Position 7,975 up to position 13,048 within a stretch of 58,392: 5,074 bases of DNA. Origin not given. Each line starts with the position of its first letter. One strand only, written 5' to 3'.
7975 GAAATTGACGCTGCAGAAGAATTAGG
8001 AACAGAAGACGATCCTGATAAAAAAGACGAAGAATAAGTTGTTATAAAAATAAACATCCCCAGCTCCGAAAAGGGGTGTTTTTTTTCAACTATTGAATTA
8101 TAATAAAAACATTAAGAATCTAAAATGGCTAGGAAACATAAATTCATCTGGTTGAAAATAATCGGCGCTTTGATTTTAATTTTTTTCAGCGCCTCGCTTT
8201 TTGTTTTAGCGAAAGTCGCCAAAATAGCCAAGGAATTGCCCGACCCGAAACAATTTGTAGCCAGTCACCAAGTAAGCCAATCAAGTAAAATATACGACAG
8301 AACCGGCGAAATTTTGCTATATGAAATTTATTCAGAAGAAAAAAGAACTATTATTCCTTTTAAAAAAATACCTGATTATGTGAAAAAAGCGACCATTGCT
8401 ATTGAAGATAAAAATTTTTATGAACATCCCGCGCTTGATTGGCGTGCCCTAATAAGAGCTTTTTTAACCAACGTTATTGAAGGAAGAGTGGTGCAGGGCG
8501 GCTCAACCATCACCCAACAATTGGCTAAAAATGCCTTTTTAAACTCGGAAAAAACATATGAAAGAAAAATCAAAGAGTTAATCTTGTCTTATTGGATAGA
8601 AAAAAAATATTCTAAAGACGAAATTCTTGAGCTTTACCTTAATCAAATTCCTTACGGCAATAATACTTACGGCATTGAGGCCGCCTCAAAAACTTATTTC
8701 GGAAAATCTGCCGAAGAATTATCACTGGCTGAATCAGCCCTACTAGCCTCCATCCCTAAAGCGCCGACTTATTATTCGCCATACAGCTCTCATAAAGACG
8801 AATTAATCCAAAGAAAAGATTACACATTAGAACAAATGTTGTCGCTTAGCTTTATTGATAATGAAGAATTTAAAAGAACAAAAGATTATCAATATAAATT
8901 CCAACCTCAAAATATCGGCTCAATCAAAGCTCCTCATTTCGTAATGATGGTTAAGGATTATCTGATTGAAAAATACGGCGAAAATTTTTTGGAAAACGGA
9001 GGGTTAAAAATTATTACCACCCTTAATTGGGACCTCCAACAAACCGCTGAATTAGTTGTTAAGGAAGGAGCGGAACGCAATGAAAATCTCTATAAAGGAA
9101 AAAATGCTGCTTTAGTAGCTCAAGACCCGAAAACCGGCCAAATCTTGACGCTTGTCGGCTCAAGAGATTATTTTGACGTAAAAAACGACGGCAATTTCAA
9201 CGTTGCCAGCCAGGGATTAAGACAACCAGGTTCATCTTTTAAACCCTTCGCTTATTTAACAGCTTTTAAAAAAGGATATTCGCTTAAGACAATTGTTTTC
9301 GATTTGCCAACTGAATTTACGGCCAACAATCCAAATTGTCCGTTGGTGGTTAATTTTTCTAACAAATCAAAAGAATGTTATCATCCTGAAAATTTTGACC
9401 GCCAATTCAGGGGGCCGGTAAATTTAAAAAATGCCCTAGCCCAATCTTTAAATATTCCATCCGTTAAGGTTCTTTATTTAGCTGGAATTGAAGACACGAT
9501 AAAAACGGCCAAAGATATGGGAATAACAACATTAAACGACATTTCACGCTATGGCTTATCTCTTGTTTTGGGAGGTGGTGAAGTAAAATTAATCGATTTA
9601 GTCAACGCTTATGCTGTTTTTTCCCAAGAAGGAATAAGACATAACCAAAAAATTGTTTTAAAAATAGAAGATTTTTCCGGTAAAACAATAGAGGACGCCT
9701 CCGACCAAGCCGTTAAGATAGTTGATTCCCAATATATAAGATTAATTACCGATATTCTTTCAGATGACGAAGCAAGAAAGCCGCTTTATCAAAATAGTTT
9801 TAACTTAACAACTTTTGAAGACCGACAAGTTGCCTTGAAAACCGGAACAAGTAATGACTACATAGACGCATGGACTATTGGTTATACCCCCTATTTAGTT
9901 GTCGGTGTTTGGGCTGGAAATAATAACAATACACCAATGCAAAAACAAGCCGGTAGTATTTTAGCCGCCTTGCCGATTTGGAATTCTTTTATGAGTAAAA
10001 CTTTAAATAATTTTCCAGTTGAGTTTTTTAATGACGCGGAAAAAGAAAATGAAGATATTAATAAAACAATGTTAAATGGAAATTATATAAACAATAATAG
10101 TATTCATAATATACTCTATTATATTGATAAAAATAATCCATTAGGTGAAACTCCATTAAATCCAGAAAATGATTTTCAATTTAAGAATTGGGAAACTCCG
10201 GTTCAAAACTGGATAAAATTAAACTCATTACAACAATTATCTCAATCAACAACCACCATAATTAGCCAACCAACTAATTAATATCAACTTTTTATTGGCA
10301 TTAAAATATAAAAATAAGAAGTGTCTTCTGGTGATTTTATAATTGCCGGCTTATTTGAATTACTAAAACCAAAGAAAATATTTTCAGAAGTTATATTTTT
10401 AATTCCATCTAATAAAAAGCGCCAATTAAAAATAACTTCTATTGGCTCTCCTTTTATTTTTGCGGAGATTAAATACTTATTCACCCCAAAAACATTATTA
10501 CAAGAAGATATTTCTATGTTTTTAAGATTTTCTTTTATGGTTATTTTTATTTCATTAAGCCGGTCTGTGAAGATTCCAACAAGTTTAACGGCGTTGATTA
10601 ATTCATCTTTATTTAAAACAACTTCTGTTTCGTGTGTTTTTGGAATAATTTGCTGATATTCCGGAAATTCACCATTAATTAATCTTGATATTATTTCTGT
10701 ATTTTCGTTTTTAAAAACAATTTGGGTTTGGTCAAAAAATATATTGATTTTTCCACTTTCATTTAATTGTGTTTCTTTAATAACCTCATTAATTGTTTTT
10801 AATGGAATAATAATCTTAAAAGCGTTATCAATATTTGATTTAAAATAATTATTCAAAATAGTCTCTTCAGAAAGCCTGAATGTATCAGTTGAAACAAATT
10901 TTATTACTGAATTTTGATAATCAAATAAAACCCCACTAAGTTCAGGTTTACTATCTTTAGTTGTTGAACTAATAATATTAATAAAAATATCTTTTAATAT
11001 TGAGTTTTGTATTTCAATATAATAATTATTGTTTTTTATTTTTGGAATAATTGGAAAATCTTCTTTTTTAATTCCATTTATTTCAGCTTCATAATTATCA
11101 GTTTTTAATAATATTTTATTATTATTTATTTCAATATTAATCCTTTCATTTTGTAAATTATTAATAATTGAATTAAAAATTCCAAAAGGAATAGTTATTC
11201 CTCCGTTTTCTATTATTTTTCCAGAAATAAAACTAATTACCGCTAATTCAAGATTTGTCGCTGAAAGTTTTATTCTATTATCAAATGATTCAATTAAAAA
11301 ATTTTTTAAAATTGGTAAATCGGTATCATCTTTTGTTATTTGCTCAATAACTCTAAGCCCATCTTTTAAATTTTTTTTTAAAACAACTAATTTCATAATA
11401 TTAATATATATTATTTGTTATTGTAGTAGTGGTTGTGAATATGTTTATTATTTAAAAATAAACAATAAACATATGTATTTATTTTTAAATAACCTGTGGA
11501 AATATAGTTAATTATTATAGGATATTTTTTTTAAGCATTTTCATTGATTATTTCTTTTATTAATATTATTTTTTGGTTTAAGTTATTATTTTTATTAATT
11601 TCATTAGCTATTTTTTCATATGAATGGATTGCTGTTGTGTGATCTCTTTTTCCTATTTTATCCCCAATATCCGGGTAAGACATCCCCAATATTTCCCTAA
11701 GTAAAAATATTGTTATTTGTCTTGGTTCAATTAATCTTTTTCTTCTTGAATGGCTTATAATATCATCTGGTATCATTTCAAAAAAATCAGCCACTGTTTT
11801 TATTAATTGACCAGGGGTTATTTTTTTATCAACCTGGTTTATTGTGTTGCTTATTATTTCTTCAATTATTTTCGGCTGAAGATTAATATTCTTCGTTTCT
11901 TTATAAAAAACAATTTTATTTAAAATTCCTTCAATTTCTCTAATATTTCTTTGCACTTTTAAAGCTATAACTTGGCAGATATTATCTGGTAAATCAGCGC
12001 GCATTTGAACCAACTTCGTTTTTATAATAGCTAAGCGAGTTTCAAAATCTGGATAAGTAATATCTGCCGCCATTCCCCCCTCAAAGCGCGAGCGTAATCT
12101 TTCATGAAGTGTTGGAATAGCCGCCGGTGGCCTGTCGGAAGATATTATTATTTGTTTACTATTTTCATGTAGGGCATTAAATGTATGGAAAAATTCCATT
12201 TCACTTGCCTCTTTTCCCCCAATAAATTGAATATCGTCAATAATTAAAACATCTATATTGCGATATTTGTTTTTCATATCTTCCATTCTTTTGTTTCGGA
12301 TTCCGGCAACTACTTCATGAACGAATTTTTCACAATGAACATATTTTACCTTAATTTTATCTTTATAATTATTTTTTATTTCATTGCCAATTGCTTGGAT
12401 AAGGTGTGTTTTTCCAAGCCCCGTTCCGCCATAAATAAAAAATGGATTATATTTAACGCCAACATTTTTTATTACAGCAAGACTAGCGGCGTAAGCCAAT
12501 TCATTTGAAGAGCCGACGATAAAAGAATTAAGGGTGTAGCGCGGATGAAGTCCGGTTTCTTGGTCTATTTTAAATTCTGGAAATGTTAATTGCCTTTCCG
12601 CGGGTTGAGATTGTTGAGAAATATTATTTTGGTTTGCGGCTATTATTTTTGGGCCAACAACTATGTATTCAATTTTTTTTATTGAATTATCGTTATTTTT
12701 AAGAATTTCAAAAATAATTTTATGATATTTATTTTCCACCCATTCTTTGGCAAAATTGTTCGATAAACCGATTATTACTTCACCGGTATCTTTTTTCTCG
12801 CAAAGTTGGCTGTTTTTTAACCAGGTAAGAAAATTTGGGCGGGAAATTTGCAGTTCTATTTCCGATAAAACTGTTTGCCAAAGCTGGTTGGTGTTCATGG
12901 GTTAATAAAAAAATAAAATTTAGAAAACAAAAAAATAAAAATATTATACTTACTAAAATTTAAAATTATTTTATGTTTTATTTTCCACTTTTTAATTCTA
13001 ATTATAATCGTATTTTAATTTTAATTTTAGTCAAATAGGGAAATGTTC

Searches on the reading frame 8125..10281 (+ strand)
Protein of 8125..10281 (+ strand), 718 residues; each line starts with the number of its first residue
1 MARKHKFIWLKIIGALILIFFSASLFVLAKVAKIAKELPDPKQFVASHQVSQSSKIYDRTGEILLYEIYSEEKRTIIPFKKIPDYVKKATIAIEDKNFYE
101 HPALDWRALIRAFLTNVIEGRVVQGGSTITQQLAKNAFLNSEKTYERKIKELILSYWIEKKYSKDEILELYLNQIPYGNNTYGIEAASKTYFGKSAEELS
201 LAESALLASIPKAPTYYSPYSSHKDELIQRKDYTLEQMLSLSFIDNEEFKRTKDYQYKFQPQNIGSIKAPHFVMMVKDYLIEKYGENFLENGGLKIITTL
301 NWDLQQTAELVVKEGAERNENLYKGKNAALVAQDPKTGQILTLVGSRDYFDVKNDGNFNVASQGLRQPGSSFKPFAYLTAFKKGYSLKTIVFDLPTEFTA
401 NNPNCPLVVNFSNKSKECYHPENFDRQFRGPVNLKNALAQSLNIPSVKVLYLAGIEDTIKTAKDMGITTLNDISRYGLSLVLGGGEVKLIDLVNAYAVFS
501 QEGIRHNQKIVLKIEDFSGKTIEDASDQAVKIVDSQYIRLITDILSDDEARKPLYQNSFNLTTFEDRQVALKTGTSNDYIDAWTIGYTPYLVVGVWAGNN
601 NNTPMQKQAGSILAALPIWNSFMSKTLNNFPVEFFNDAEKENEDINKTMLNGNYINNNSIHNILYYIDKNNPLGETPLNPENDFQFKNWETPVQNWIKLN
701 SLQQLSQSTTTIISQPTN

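Call 12: search_protein_families(library=pfam, proteins=[window:8125-10281:+], max_evalue=0.01)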
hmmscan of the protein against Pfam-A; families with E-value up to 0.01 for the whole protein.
window:8125-10281:+ (718 aa): 2 families
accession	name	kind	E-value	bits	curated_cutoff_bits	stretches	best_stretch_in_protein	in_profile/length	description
PF00912.28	Transgly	-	5.1e-67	225.2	27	1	65-238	5-177/178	Transglycosylase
PF00905.27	Transpeptidase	-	8.6e-18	65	22.1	1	329-590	2-267/299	Penicillin binding protein transpeptidase domain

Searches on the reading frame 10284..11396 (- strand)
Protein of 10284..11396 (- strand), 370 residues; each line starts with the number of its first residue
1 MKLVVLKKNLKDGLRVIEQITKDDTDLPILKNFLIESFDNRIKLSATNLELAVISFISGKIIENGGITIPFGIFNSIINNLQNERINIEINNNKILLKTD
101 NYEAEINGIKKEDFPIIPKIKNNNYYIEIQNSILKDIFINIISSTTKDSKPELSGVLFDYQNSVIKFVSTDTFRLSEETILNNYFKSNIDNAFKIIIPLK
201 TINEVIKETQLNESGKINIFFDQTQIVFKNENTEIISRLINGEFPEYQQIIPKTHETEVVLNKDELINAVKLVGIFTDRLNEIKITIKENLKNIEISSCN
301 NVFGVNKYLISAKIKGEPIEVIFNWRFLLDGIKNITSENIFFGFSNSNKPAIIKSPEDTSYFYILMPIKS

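Call 12: search_protein_families(library=pfam, proteins=[window:10284-11396:-], max_evalue=0.01)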
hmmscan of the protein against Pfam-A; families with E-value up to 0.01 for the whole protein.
window:10284-11396:- (370 aa): 3 families
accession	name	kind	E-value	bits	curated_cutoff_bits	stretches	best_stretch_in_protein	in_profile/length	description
PF02768.20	DNA_pol3_beta_3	-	8.3e-22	77.7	27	1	249-368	2-120/121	DNA polymerase III beta subunit, C-terminal domain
PF02767.21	DNA_pol3_beta_2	-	5.7e-20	72.2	27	1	141-246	15-116/116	DNA polymerase III beta subunit, central domain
PF00712.24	DNA_pol3_beta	-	4.2e-17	62.8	24.4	1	1-118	1-120/120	DNA polymerase III beta subunit, N-terminal domain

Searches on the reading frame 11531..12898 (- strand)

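Call 12: search_protein_families(library=pfam, proteins=[window:11531-12898:-], max_evalue=0.01)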
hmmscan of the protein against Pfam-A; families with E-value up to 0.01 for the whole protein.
window:11531-12898:- (455 aa): 12 families
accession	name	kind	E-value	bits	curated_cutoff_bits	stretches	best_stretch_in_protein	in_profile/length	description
PF00308.24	Bac_DnaA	-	2.6e-64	216.7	23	1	117-278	1-161/162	Bacterial DnaA ATPAse domain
PF08299.17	Bac_DnaA_C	-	5.7e-22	78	31.5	1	364-430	3-69/69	Bacterial dnaA protein helix-turn-helix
PF11638.13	DnaA_N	-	3.4e-13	49.5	24.6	1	4-67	1-64/65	DnaA N-terminal domain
PF01695.23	IstB_IS21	-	7.1e-10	39.2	24.1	1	139-255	82-193/238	IstB-like ATP binding protein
PF00004.35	AAA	-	2.6e-08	34.8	21.2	1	155-272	3-127/131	ATPase family associated with various cellular activities (AAA)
PF13401.12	AAA_22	-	0.00014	22.7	27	0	154-249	9-115/130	AAA domain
PF01637.24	ATPase_2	-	0.00084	19.6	33.2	1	150-255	20-117/225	ATPase domain predominantly from Archaea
PF07693.20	KAP_NTPase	-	0.00098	18.9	20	1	152-447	22-156/293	KAP family P-loop domain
PF00910.28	RNA_helicase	-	0.0014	19.5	21.5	1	154-237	2-72/105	RNA helicase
PF13173.12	AAA_14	-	0.0033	17.9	27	1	151-247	3-88/129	AAA domain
PF08281.18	Sigma70_r4_2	-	0.0046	17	25.7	0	392-417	13-38/54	Sigma-70, region 4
PF13245.12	AAA_19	-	0.007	17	25.1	0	148-179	9-40/134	AAA domain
